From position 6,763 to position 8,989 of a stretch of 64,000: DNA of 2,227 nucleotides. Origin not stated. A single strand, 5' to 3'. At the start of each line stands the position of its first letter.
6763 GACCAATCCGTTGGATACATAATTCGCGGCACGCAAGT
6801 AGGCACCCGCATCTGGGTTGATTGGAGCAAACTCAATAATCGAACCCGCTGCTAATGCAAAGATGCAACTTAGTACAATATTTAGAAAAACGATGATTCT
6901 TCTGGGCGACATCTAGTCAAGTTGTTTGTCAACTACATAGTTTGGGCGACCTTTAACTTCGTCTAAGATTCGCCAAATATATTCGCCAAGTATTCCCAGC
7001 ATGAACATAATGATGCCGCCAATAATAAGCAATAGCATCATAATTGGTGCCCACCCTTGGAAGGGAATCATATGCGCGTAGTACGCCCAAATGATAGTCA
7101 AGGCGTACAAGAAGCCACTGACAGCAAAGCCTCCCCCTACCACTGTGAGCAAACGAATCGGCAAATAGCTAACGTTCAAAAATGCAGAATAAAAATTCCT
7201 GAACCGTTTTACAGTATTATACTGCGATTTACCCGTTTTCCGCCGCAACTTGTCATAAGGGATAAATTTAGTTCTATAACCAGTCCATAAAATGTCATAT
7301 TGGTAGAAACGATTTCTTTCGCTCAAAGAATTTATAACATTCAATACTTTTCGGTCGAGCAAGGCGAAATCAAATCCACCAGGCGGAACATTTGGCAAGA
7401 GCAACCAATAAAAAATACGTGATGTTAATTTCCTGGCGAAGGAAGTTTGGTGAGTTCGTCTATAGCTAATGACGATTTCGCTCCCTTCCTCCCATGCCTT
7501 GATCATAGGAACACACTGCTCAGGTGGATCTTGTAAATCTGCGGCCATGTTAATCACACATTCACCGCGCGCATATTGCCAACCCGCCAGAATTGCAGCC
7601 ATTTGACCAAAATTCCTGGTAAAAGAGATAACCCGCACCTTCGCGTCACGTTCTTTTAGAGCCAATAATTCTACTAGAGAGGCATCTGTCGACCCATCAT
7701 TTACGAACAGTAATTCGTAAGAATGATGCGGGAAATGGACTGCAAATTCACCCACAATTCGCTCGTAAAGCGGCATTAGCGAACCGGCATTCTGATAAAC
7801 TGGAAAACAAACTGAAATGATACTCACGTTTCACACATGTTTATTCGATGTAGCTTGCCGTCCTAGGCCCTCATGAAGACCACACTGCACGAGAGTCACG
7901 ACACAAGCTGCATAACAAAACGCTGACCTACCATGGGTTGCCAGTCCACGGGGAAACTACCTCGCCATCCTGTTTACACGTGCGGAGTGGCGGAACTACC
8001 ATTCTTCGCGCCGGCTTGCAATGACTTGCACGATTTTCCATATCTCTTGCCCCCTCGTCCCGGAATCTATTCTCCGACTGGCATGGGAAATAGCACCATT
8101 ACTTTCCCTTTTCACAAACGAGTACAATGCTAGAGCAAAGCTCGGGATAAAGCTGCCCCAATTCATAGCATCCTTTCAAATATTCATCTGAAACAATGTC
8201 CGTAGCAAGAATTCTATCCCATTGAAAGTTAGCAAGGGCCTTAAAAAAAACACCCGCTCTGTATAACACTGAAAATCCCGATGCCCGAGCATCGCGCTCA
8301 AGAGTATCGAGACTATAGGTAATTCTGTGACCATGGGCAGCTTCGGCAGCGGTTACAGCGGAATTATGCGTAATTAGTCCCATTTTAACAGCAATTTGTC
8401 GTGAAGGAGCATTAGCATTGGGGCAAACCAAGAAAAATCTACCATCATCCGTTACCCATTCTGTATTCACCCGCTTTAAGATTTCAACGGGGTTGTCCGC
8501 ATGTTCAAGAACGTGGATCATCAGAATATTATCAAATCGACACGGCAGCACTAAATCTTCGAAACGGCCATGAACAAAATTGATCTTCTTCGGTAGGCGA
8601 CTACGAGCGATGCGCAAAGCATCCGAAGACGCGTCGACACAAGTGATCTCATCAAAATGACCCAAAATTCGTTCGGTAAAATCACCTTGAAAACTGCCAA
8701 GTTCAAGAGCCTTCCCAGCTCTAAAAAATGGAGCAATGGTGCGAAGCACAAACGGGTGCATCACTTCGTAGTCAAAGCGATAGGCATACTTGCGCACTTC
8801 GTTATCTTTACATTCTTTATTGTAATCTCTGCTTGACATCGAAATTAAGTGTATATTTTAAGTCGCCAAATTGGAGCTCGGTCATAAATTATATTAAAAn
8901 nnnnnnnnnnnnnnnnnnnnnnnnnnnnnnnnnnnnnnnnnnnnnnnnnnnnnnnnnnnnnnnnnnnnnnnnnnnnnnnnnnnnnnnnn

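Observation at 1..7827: Expanded family of ArnT/PMT-like GT-C membrane glycosyltransferases with an ArnC-like GT2: a multi-acceptor polyprenyl-P-sugar glycosylation system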

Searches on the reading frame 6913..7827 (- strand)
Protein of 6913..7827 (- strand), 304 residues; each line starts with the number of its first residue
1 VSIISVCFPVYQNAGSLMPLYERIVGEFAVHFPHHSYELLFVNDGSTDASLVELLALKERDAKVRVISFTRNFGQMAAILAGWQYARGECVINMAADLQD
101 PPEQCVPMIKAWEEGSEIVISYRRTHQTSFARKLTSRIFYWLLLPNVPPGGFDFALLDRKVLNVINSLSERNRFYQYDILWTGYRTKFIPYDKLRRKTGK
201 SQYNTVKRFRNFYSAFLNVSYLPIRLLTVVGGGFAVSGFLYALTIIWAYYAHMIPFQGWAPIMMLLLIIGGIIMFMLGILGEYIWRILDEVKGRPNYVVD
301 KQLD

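Call 4: search_protein_families(library=pfam, proteins=[window:6913-7827:-], max_evalue=0.1)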
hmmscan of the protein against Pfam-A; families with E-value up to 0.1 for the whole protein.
window:6913-7827:- (304 aa): 2 families
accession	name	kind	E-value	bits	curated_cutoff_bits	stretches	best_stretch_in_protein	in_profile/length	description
PF00535.33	Glycos_transf_2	-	1.8e-21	77.2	23.3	1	5-139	1-131/168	Glycosyl transferase family 2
PF10111.15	Glyco_tranf_2_2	-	0.0052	16.7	27.3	1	22-97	17-91/276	Glycosyltransferase like family 2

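Call 6: search_protein_families(library=ncbifam, proteins=[window:6913-7827:-], max_evalue=0.1)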
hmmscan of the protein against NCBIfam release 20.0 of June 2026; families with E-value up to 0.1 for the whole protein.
window:6913-7827:- (304 aa): 11 families
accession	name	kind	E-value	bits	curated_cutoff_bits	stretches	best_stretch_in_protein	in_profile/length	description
NF047588.1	GlcsyltransPgfSStrep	equivalog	2.6e-56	191.1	500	1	4-301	3-304/308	glycosyltransferase PgfS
NF007986.1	PRK10714.1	equivalog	9.4e-41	139.8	529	1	4-301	8-310/316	undecaprenyl-phosphate 4-deoxy-4-formamido-L-arabinose transferase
TIGR03937.1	PgaC_IcaA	equivalog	8.8e-09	34.8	422.3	1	4-98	47-136/407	poly-beta-1,6-N-acetyl-D-glucosamine synthase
NF041875.1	EPS_EpsD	equivalog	1.2e-07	31.5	370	1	5-116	2-108/325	exopolysaccharide biosynthesis glycosyltransferase EpsD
NF007482.0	PRK10073.1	equivalog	2.6e-05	23.4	423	1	4-97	8-95/334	glycosyltransferase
TIGR04182.1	glyco_TIGR04182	equivalog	4.7e-05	22.9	325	1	220-287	220-285/293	S-layer glycoprotein N-glycosyltransferase AglJ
TIGR03965.1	mycofact_glyco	equivalog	0.00011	21.3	280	1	5-95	77-162/467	mycofactocin biosynthesis glycosyltransferase MftF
NF058614.1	PPMAGASynPpgS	equivalog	0.00016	21.1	370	1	38-127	28-117/226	polyprenyl-phospho-N-acetylgalactosaminyl synthase PpgS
NF047683.1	TeichurnBiosyTuaG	equivalog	0.00046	19.9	400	1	31-97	30-96/252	teichuronic acid biosynthesis protein TuaG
TIGR03111.1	glyc2_xrt_Gpos1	hypoth_equivalog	0.0045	15.8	363.95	1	4-118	51-162/439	TIGR03111 family XrtG-associated glycosyltransferase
TIGR04283.1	glyco_like_mftF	equivalog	0.066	12.8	182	1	4-122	1-107/221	TIGR04283 family arsenosugar biosynthesis glycosyltransferase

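Call 18: list_cluster_members(proteins=[P0001, window:6913-7827:-, window:5467-6912:-, window:3027-3959:-, window:8900-9856:-])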
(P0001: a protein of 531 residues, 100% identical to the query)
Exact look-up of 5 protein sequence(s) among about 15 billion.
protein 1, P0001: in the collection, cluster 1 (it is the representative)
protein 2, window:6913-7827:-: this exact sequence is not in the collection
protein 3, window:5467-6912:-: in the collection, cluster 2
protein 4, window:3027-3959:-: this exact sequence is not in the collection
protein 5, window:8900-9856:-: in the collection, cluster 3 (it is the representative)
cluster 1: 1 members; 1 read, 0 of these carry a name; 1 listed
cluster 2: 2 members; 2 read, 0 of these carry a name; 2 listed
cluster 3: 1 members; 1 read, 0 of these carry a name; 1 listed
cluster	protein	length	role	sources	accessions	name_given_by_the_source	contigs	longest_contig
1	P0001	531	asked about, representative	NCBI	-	-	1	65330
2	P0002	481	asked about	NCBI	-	-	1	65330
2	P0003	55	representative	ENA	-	-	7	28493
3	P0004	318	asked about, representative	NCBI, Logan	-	-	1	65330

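Call 60: search_solved_structures(query=window:6913-7827:-, max_evalue=0.00001)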
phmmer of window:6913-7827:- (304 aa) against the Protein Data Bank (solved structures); distinct sequences matched with E-value up to 0.00001: 7.
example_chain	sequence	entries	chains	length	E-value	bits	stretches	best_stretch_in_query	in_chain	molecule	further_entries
5eke_A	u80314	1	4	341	2.8e-55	191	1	4-300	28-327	Uncharacterized glycosyltransferase sll0501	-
5ekp_C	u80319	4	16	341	3.5e-55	190.7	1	4-300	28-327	Uncharacterized glycosyltransferase sll0501 | Glycosyltransferase sll0501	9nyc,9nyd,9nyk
9nye_A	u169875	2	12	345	3.7e-55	190.6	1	4-300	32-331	Glycosyltransferase sll0501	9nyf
9bhc_C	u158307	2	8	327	7.4e-36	127.2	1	4-301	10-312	Undecaprenyl-phosphate 4-deoxy-4-formamido-L-arabinose transferase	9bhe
8vxh_A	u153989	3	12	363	9.7e-36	126.8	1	4-301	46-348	Undecaprenyl-phosphate 4-deoxy-4-formamido-L-arabinose transferase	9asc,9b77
9hwj_A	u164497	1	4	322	1.5e-33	119.6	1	4-301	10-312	Undecaprenyl-phosphate 4-deoxy-4-formamido-L-arabinose transferase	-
5mlz_A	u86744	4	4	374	4.3e-10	42.6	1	4-125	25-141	Dolichol monophosphate mannose synthase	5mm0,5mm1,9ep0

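Call 62: find_related_loci(query=window:6913-7827:-, collection=metagenome_contigs, flank=6000)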
Query window:6913-7827:- (304 aa) in metagenome_contigs; peptide patterns used: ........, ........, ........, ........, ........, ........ (x = any residue, [..] = any of these).
351 stretches matched a pattern; 314 encode a relative of the query (tblastn E <= 1e-3); the best 80 are kept; 80 distinct loci.
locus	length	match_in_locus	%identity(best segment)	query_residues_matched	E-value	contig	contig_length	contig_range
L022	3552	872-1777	72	1-302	9e-163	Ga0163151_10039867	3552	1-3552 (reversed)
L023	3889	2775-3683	69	1-303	6e-157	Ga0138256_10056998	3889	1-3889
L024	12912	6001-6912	69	1-304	5e-149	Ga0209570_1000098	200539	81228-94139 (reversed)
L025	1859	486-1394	68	1-303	1e-159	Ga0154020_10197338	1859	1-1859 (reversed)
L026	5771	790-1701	69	1-304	2e-148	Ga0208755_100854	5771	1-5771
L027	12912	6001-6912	69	1-304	2e-147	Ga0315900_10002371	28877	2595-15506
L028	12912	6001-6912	68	1-304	7e-147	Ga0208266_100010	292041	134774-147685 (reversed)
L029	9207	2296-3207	66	1-304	4e-146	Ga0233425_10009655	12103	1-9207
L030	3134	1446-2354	65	1-303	1e-150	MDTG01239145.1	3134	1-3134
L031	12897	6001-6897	68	1-299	2e-144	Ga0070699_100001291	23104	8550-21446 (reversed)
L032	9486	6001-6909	66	1-303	1e-143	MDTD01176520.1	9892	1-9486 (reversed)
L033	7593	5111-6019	67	1-303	8e-144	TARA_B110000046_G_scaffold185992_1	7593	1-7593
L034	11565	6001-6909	67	1-303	9e-144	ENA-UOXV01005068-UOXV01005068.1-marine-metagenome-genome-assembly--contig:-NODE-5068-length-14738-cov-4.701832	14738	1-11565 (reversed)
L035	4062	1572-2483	70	1-304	3e-147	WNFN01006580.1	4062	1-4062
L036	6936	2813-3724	69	1-304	2e-143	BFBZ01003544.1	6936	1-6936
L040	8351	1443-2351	65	1-303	4e-142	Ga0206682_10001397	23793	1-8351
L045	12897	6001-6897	65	3-299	3e-138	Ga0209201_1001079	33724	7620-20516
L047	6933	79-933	67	26-304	7e-136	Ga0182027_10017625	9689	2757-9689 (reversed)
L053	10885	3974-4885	66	1-302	3e-129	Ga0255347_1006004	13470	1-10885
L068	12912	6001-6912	70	1-304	1e-143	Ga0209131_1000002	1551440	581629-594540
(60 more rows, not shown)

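Call 65: search_protein_families(library=pfam, proteins=[L040:2744-4447:+, L034:7503-9224:+, L045:8197-9918:+, L031:7886-10027:+, L068:6946-8418:+, L035:2517-3878:+, L053:4891-6066:+, L047:948-2261:+, L024:6972-8687:-, L040:2367-2756:+], max_evalue=0.01)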
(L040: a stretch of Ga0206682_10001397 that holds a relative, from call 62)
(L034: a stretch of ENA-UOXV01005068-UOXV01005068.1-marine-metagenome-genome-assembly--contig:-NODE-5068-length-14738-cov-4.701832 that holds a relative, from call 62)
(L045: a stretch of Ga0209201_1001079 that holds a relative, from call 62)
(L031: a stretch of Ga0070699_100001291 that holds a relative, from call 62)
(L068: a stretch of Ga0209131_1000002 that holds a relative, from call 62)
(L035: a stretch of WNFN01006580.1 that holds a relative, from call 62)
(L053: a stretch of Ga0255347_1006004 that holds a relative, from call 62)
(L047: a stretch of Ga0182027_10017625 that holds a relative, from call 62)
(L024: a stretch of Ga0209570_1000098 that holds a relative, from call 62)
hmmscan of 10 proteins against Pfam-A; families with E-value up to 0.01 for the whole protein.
L040:2744-4447:+ (568 aa): 0 families

L034:7503-9224:+ (574 aa): 0 families

L045:8197-9918:+ (574 aa): 0 families

L031:7886-10027:+ (714 aa): 0 families

L068:6946-8418:+ (491 aa): 2 families
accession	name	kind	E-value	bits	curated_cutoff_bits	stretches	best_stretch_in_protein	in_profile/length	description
PF03901.23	Glyco_transf_22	-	2e-05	24.5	23.8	1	86-242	63-225/414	Alg9-like mannosyltransferase family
PF13231.12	PMT_2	-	0.00011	22.9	26.1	1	90-237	12-156/160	Dolichyl-phosphate-mannose-protein mannosyltransferase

L035:2517-3878:+ (454 aa): 1 family
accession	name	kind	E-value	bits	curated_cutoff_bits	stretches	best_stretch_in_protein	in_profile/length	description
PF03901.23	Glyco_transf_22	-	0.00034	20.4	23.8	1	45-205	79-225/414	Alg9-like mannosyltransferase family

L053:4891-6066:+ (392 aa): 1 family
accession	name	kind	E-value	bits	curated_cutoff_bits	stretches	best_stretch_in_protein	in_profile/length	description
PF09594.16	GT87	-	7.6e-07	29.6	25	1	80-206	14-143/237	Glycosyltransferase family 87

L047:948-2261:+ (438 aa): 2 families
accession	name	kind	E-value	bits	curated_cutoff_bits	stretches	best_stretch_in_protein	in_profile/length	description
PF09594.16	GT87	-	6.3e-05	23.3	25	1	103-254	14-162/237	Glycosyltransferase family 87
PF19470.4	DUF6007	-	7.8e-05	23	26.7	1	199-231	19-51/65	Family of unknown function (DUF6007)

L024:6972-8687:- (572 aa): 1 family
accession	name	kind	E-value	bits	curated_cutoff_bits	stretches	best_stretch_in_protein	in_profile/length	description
PF13231.12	PMT_2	-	9.8e-12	45.8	26.1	1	80-230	4-156/160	Dolichyl-phosphate-mannose-protein mannosyltransferase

L040:2367-2756:+ (130 aa): 1 family
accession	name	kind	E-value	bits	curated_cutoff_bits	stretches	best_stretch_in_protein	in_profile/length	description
PF04138.20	GtrA_DPMS_TM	-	5.2e-19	69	26.1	1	13-127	1-115/117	GtrA/DPMS, transmembrane domain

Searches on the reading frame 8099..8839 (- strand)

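Call 6: search_protein_families(library=ncbifam, proteins=[window:8099-8839:-], max_evalue=0.1)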
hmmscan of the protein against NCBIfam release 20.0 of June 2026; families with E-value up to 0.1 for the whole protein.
window:8099-8839:- (246 aa): 8 families
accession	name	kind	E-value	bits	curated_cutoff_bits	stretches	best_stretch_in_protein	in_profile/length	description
TIGR01983.1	UbiG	equivalog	2.9e-07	30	102.95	1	45-154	54-168/228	bifunctional 2-polyprenyl-6-hydroxyphenol methylase/3-demethylubiquinol 3-O-methyltransferase UbiG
NF041650.1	nod_mtase_NodS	equivalog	1.8e-05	24.5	300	1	41-121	39-121/190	nodulation methyltransferase NodS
TIGR04345.1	ovoA_Cterm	equivalog_domain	0.00046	19.8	170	0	101-140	134-172/242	putative 4-mercaptohistidine N1-methyltransferase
NF053718.1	23SC1962Mtase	equivalog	0.00084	18.2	575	1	38-80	208-250/383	23S rRNA (cytosine(1962)-C(5))-methyltransferase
NF041820.1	daptide_MTase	equivalog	0.011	15.2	175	1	41-146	37-151/243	daptide-type RiPP biosynthesis methyltransferase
NF043040.1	corrin_prot_MT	hypoth_equivalog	0.053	12.9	180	0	42-89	43-95/216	corrinoid protein-associated methyltransferase CpaM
NF041255.1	mycofact_MftM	equivalog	0.058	12.7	200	0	41-116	140-219/289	mycofactocin oligosaccharide methyltransferase MftM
NF002463.0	PRK01683.1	equivalog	0.067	12.8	297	1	39-96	30-88/258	trans-aconitate 2-methyltransferase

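Call 14: search_protein_families(library=pfam, proteins=[window:8099-8839:-], max_evalue=0.001)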
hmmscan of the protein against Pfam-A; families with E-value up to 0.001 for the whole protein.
window:8099-8839:- (246 aa): 7 families
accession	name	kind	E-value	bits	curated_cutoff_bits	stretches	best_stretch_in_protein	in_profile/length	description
PF13489.12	Methyltransf_23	-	8e-14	52.1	27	1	25-192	7-162/164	Methyltransferase domain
PF08242.18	Methyltransf_12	-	3.6e-11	44.1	30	1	45-135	1-98/98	Methyltransferase domain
PF08241.18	Methyltransf_11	-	4.4e-10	40.5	21.2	1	45-125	1-84/95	Methyltransferase domain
PF13649.12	Methyltransf_25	-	4e-09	37.5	27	1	45-123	2-88/97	Methyltransferase domain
PF05401.17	NodS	-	7.8e-05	23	24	1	41-120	44-125/201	Nodulation protein S (NodS)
PF13847.12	Methyltransf_31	-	0.00025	21.2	27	1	42-136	5-108/145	Methyltransferase domain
PF05219.18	DREV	-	0.00083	19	26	0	40-126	94-176/265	DREV methyltransferase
